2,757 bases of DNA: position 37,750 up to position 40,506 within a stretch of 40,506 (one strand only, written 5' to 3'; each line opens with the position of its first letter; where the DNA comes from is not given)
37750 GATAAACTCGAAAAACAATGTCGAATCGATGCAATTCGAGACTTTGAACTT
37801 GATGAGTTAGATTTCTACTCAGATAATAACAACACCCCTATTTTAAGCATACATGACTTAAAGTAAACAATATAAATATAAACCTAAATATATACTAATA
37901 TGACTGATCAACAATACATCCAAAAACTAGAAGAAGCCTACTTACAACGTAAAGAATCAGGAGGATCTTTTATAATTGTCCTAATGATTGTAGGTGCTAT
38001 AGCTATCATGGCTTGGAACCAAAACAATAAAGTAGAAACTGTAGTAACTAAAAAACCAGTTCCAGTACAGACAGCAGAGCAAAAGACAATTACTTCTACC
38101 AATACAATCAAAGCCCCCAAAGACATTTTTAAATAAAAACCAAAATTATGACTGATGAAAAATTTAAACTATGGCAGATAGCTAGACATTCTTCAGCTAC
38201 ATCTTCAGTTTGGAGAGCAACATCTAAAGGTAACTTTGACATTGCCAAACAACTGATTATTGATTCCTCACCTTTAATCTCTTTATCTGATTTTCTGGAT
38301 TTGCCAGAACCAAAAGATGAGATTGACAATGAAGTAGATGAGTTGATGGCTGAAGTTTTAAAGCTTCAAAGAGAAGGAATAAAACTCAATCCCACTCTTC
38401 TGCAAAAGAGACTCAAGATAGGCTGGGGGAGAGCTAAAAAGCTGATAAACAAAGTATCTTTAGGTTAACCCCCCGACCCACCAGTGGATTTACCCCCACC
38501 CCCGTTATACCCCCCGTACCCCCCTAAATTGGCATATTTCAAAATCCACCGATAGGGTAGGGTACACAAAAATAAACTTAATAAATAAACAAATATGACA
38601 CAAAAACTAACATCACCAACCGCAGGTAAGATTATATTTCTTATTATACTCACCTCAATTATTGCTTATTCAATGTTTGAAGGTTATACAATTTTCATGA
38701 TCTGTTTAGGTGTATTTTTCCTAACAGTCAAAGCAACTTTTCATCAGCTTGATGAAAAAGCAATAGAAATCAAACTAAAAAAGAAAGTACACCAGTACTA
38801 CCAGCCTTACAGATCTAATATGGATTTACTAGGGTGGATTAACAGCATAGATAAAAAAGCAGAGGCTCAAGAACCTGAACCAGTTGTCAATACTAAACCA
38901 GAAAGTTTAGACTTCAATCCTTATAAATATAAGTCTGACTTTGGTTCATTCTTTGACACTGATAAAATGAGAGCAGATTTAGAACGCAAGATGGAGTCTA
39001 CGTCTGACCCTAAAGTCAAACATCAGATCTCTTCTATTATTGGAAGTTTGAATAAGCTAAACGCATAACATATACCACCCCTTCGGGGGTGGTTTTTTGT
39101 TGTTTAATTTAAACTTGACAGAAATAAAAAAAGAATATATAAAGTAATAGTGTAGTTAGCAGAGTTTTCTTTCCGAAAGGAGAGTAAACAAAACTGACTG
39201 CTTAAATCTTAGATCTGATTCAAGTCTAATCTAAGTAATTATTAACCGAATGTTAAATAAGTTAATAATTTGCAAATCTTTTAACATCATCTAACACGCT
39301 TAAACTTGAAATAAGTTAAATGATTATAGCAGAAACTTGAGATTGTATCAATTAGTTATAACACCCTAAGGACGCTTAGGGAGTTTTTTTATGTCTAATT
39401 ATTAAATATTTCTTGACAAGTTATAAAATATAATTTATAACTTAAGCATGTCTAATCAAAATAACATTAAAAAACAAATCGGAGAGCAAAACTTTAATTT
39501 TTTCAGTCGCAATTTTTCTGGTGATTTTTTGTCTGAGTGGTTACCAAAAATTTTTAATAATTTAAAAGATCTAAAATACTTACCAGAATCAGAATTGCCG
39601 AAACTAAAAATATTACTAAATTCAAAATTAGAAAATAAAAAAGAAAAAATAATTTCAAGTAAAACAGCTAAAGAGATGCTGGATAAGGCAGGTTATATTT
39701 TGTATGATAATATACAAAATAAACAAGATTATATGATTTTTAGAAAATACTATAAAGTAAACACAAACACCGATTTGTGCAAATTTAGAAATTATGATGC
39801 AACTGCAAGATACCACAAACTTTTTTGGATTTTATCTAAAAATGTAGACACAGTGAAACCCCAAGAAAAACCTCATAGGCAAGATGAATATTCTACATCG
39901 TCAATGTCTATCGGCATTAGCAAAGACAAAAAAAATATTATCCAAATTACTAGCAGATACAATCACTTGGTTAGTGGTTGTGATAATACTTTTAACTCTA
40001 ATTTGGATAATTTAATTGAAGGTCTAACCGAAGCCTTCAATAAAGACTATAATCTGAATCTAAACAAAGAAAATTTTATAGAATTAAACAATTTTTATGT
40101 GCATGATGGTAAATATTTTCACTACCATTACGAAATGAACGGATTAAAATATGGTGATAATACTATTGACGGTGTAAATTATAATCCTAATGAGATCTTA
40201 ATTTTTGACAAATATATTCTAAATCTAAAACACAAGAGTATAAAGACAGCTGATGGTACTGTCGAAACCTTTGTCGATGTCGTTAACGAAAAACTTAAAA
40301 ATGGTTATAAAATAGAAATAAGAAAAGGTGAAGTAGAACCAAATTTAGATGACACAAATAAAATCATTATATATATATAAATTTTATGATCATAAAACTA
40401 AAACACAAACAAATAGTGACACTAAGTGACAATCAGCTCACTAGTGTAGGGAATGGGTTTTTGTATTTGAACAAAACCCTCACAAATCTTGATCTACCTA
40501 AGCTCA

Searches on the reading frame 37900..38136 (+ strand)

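Call 38: search_protein_families(library=phrogs, proteins=[window:37900-38136:+], max_evalue=0.01)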
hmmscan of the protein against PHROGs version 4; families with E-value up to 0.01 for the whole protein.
window:37900-38136:+ (78 aa): 0 families

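Call 79: search_protein_families(library=pfam, proteins=[window:37900-38136:+], max_evalue=0.05)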
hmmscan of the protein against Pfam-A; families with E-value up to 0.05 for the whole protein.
window:37900-38136:+ (78 aa): 1 family
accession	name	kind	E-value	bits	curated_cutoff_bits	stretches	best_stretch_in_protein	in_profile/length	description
PF04159.19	NB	-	0.049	14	27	0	23-50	28-55/100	NB glycoprotein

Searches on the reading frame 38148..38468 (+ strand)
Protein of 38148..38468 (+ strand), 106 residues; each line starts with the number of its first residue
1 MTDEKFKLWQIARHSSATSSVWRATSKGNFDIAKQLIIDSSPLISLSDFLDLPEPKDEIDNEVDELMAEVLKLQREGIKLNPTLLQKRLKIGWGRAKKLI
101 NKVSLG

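Call 38: search_protein_families(library=phrogs, proteins=[window:38148-38468:+], max_evalue=0.01)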
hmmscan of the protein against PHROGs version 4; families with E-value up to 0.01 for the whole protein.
window:38148-38468:+ (106 aa): 1 family
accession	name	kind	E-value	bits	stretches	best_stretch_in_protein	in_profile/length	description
phrog_13700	-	moron, auxiliary metabolic gene and host takeover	0.0087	16.4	1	58-102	59-103/284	FtsK/SpoIIIE-like protein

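Call 79: search_protein_families(library=pfam, proteins=[window:38148-38468:+], max_evalue=0.05)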
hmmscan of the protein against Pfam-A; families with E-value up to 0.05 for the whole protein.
window:38148-38468:+ (106 aa): 2 families
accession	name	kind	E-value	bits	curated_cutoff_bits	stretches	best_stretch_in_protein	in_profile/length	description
PF09397.16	FtsK_gamma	-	6.5e-06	26.2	30.6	1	62-102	2-42/63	Ftsk gamma domain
PF25588.1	DUF7934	-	0.027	14.2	30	1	50-99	195-243/333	Family of unknown function (DUF7934)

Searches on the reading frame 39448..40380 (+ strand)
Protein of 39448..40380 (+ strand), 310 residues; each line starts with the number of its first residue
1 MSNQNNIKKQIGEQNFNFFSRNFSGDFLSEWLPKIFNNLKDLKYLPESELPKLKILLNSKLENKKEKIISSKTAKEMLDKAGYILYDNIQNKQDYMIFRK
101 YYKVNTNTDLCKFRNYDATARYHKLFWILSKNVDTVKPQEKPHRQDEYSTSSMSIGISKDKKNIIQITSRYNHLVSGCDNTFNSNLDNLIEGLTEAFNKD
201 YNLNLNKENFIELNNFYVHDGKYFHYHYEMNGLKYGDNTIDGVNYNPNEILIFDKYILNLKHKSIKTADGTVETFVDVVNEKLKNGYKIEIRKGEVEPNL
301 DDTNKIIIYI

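Call 38: search_protein_families(library=phrogs, proteins=[window:39448-40380:+], max_evalue=0.01)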
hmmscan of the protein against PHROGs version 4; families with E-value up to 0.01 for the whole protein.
window:39448-40380:+ (310 aa): 0 families

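Call 79: search_protein_families(library=pfam, proteins=[window:39448-40380:+], max_evalue=0.05)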
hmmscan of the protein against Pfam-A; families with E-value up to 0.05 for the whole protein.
window:39448-40380:+ (310 aa): 1 family
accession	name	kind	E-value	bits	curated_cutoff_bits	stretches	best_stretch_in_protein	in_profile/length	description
PF00216.26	Bac_DNA_binding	-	0.0094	16.6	22.4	0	262-293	15-46/90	Bacterial DNA-binding protein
